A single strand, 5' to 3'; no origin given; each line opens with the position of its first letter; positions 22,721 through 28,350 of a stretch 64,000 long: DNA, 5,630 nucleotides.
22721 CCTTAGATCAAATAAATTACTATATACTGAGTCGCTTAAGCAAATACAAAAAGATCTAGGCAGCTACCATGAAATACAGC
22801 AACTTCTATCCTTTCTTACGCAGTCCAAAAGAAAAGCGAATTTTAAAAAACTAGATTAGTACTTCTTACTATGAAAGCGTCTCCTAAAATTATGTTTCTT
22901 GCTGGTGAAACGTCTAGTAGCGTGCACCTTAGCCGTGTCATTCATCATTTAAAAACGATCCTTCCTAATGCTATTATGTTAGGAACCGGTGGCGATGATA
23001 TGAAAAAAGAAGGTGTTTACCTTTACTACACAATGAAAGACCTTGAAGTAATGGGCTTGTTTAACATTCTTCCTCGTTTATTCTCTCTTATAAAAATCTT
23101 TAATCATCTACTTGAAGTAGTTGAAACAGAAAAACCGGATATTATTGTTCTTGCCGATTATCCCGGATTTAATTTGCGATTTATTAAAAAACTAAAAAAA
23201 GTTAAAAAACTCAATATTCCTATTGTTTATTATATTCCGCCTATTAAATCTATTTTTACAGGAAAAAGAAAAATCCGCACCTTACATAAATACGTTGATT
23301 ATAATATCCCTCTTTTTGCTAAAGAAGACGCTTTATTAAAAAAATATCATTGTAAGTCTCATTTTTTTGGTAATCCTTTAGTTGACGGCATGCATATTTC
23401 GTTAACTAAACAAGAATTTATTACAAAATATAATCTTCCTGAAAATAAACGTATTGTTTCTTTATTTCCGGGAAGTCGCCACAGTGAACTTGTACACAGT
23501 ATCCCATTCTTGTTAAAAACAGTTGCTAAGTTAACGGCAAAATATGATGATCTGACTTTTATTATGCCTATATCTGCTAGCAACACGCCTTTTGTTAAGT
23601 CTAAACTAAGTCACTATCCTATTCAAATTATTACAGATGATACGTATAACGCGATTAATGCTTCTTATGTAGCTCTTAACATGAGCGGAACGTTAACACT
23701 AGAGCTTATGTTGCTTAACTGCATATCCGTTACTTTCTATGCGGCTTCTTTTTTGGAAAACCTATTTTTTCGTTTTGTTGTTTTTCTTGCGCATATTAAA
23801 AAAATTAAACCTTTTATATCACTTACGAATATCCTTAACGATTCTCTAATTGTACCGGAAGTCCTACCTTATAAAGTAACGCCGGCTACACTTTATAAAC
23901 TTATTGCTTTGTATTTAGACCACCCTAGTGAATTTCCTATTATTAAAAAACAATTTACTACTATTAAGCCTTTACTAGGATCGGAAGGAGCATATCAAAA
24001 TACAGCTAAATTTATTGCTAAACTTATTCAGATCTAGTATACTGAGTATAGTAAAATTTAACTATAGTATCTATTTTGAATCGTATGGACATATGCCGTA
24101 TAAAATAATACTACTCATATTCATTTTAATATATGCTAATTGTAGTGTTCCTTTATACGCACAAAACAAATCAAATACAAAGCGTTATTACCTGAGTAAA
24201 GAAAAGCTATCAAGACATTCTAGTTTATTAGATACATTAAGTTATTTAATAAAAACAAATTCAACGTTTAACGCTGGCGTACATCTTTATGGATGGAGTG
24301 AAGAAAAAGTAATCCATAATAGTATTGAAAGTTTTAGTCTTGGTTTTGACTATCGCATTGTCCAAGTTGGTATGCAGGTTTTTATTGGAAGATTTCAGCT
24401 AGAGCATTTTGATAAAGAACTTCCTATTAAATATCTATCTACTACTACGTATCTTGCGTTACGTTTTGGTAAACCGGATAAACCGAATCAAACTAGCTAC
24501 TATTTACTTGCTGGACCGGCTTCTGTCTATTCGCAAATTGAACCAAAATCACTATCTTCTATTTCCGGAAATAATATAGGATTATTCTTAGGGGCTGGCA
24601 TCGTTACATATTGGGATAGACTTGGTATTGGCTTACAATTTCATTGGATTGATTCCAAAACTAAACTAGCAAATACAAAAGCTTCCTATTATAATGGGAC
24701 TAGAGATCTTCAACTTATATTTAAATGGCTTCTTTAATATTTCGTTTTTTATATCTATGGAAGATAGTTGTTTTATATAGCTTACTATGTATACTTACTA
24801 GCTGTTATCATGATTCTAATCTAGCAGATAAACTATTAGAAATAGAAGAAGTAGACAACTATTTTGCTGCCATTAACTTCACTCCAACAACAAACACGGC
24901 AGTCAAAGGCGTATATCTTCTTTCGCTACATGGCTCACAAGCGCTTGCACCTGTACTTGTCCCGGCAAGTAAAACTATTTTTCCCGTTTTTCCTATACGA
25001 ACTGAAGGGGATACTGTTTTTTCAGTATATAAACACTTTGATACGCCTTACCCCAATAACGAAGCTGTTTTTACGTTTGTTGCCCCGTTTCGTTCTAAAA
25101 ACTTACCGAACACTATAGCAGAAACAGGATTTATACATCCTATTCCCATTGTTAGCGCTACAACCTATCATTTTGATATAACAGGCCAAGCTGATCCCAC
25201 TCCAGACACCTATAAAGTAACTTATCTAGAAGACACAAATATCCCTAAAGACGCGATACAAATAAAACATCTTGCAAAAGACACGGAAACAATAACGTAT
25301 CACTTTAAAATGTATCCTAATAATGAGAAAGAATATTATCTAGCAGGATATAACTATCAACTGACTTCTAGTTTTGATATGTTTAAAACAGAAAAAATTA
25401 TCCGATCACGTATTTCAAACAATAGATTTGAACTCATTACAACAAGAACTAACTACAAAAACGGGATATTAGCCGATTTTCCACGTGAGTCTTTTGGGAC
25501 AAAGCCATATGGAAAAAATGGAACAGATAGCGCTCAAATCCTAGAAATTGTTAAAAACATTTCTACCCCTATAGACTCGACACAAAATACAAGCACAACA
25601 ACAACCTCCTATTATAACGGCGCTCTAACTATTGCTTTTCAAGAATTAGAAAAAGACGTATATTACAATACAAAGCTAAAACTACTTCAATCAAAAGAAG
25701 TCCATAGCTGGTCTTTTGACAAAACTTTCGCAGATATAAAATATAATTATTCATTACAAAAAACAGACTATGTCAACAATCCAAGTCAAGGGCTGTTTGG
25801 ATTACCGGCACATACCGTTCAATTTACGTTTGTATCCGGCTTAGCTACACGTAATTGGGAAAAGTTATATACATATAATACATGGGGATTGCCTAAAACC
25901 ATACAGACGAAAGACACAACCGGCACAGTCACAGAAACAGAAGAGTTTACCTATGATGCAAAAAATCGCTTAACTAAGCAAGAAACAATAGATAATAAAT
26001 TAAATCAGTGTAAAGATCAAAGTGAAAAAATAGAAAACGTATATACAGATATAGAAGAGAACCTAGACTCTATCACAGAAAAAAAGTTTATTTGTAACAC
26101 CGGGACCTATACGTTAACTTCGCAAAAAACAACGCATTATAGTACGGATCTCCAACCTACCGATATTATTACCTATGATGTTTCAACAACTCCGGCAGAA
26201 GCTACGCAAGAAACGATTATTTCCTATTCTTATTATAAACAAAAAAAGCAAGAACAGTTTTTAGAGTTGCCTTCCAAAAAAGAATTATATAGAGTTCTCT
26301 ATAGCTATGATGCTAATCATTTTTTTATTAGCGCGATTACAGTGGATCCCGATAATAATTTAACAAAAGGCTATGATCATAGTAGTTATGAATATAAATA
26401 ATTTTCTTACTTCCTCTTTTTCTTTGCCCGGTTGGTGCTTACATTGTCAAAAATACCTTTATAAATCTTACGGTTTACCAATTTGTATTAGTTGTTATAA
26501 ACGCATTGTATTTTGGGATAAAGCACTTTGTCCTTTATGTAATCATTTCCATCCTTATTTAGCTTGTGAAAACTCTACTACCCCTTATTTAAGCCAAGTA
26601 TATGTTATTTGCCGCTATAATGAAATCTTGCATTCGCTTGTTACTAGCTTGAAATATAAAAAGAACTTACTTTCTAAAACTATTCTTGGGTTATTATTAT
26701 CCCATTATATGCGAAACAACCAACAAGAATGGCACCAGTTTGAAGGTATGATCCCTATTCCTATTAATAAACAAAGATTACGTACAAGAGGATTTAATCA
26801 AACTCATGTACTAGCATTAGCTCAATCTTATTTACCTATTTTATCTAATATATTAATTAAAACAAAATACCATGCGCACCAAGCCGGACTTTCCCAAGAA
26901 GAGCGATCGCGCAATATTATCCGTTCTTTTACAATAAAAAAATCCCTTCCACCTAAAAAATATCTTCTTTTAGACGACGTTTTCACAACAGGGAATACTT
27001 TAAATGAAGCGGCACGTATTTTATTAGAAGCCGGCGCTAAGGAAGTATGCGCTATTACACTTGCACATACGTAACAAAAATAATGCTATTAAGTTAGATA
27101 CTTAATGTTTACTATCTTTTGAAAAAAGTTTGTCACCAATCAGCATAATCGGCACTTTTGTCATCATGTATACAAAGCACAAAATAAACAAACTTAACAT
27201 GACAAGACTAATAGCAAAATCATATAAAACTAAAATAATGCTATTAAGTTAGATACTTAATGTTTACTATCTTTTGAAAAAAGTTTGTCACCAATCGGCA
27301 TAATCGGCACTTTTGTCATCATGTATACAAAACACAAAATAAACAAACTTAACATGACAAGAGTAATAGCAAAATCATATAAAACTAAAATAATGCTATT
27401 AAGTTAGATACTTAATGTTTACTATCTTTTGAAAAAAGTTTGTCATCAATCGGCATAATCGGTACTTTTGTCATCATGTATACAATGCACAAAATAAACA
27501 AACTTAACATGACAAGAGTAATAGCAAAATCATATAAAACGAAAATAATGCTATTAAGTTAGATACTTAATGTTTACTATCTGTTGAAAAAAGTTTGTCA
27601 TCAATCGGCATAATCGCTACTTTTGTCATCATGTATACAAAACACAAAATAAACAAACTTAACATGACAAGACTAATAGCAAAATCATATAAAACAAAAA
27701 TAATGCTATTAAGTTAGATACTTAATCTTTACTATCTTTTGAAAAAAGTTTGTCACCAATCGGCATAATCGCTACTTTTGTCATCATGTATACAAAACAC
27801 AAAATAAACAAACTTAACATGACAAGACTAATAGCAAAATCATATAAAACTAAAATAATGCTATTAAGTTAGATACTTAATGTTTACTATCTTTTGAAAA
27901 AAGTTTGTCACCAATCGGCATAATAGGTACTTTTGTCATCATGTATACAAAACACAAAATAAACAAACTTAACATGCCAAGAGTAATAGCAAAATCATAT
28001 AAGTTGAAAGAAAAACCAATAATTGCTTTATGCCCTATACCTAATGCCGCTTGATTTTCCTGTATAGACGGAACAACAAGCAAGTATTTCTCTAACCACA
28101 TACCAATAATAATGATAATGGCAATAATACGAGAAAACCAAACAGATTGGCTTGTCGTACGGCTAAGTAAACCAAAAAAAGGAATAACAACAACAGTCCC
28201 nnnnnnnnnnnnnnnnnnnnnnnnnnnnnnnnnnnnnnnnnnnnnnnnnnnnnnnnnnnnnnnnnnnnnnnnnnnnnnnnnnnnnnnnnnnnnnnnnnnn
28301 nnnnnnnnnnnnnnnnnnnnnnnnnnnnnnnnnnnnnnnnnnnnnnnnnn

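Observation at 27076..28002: Six tandem 155-bp units made from the actF 3' end and its downstream spacer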

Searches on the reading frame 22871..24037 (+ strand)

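Call 15: search_protein_families(library=ncbifam, proteins=[window:22871-24037:+])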
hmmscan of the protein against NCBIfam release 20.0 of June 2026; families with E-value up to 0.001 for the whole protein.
window:22871-24037:+ (388 aa): 3 families
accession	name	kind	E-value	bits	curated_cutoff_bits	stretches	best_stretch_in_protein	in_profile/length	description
TIGR00215.1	lpxB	equivalog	9.6e-55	186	190.25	1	4-368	5-365/382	lipid-A-disaccharide synthase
NF002173.0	PRK01021.1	equivalog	5.7e-31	107.7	1033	1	7-333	229-552/610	lipid-A-disaccharide synthase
TIGR03492.1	TIGR03492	hypoth_equivalog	1.9e-07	30.2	219.2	1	156-238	175-249/396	lipid-A-disaccharide synthase-related protein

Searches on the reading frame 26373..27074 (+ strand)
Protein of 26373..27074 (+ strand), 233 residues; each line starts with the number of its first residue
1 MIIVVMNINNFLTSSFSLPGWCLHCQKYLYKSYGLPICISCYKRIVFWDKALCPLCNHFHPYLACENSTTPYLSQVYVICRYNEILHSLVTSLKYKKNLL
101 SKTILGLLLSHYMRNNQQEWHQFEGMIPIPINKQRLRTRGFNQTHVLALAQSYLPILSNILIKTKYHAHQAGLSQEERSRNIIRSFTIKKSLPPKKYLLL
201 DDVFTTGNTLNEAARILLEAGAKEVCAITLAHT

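Call 5: find_encoding_contigs(protein=window:26373-27074:+, flank=6000, max_places=10)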
Protein window:26373-27074:+ (233 aa): no gene with exactly this product is on record in the collection.

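Call 8: search_protein_families(library=pfam, proteins=[window:26373-27074:+])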
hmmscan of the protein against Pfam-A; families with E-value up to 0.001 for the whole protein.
window:26373-27074:+ (233 aa): 1 family
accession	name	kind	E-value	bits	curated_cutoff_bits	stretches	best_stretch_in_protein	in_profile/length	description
PF00156.33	Pribosyltran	-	4.1e-08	33.1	26.3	1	159-231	56-124/158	Phosphoribosyl transferase domain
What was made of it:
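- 26373..27074 (+): comF-family phosphoribosyltransferase gene, convergent with actF; its stop codon TAA (27072-27074) overlaps the first two bases of unit 1. Pfam PF00156 E 4e-8 (call 8).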

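Call 15: search_protein_families(library=ncbifam, proteins=[window:26373-27074:+])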
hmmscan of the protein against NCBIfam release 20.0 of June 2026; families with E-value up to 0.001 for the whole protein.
window:26373-27074:+ (233 aa): 11 families
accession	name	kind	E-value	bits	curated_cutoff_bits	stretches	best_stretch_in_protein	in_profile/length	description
TIGR00201.1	comF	subfamily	9.2e-31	107.3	233.55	1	38-231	1-189/190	ComF family protein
NF008616.0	PRK11595.1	equivalog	1.1e-27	96.9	304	1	17-232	3-225/227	DNA utilization protein GntX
TIGR01251.1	ribP_PPkin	subfamily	2.6e-06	26.6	113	1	180-229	196-245/309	ribose-phosphate diphosphokinase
NF002320.0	PRK01259.1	subfamily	3.6e-05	23.3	297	1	192-229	212-249/316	ribose-phosphate diphosphokinase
NF002686.0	PRK02458.1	equivalog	6.4e-05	22.6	506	1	193-229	217-253/323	ribose-phosphate diphosphokinase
NF002095.0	PRK00934.1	equivalog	6.6e-05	22.2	296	1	194-228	205-239/287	ribose-phosphate diphosphokinase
NF005537.0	PRK07199.1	subfamily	0.00018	20.7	322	1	189-229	206-246/301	ribose-phosphate diphosphokinase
NF002758.0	PRK02812.1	equivalog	0.00019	20.7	518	1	173-229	209-265/330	ribose-phosphate pyrophosphokinase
TIGR01367.1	pyrE_Therm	equivalog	0.00062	19.4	150.25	1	181-231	95-142/187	orotate phosphoribosyltransferase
NF002844.0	PRK03092.1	equivalog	0.00068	19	438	1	182-228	211-257/326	ribose-phosphate diphosphokinase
TIGR00336.1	pyrE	equivalog_domain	0.00076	19.3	106.8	1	192-225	106-139/173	orotate phosphoribosyltransferase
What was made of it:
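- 26373..27074 (+): NCBIfam TIGR00201 comF E 9e-31, below the curated cut-off (call 15).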

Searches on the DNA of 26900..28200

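Call 41: search_rna_families(source=window, start=26900, end=28200, threshold=evalue, max_evalue=1)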
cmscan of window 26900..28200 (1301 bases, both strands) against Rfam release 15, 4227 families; matches with E-value up to 1: 0.
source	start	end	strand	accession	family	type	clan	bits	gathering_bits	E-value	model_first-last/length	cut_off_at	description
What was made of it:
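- No other function detected: Rfam gives nothing even at E<=1 (call 41).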
